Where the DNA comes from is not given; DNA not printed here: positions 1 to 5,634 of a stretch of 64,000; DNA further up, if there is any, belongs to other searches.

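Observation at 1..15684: A hidden giant gene: at least 5,228 codons, open to the window edge and absent from the ORF track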

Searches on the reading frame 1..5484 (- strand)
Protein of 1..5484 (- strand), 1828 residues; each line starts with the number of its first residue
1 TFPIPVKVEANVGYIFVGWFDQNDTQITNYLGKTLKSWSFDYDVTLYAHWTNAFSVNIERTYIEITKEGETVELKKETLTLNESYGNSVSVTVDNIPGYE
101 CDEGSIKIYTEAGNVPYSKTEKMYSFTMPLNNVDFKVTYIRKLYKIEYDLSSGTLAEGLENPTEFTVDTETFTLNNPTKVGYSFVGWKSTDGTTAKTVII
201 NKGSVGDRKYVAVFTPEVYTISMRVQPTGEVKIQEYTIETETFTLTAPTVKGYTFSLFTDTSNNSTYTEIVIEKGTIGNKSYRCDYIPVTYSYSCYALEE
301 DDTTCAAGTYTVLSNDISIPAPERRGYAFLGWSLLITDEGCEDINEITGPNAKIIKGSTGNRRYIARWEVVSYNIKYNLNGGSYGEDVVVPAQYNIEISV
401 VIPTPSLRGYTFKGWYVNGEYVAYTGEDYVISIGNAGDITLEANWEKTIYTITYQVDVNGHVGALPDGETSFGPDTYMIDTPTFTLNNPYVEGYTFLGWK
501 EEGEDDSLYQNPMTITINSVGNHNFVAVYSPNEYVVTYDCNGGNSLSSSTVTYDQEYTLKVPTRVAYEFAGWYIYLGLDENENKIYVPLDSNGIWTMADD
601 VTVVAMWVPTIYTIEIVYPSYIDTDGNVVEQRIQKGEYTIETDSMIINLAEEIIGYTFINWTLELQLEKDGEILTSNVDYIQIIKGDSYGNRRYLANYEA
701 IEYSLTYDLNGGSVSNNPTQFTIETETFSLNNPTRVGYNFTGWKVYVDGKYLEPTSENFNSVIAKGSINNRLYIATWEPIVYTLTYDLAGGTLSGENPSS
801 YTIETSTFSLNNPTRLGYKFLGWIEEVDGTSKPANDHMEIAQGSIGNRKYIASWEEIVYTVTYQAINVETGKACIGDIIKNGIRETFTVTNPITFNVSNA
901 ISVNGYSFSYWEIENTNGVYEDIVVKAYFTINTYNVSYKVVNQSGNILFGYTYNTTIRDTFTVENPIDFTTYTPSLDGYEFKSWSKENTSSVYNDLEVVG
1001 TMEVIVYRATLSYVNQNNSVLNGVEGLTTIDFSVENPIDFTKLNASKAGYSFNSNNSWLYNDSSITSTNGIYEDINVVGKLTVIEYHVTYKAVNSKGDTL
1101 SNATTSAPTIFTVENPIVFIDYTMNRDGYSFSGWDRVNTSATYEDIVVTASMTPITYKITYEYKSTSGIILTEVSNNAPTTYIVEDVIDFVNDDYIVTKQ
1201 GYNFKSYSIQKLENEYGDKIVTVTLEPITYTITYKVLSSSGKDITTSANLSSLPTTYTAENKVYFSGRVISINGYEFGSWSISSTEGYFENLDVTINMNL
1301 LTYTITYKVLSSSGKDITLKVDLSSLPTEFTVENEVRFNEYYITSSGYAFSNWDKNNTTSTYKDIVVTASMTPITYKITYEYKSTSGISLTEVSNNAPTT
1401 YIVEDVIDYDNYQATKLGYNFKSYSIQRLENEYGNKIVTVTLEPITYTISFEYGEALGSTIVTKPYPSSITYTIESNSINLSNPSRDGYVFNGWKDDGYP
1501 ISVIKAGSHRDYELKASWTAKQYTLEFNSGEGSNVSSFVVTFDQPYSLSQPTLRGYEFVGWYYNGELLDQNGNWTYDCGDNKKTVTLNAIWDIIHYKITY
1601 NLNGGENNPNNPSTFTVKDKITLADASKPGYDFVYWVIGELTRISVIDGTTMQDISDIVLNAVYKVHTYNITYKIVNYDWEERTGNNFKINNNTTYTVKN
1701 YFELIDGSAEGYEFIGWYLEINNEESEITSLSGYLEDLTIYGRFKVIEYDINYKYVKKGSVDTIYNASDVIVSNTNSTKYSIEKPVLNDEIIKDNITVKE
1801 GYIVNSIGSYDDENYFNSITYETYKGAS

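Call 3: search_protein_families(library=pfam, proteins=[window:1-5484:-], max_evalue=0.01)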
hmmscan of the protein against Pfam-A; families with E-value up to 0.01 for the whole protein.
window:1-5484:- (1828 aa): 3 families
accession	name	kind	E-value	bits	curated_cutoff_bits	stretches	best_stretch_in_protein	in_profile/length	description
PF09479.16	Flg_new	-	4.6e-66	219.3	27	9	782-832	1-47/65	Listeria-Bacteroides repeat domain (List_Bact_rpt)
PF18998.6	Flg_new_2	-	2.9e-20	72.5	23.6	0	782-835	1-53/73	Divergent InlB B-repeat domain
PF13209.11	DUF4017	-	0.0089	16.4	21.6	0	733-751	22-40/60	Protein of unknown function (DUF4017)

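Call 15: search_protein_families(library=ncbifam, proteins=[window:1-5484:-], max_evalue=0.01)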
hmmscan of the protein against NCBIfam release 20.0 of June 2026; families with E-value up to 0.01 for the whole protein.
window:1-5484:- (1828 aa): 1 family
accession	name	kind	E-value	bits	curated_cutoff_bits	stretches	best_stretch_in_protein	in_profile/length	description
TIGR02543.1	List_Bact_rpt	repeat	6.7e-48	160.8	20.95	5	177-217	1-43/44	TIGR02543 family repeat protein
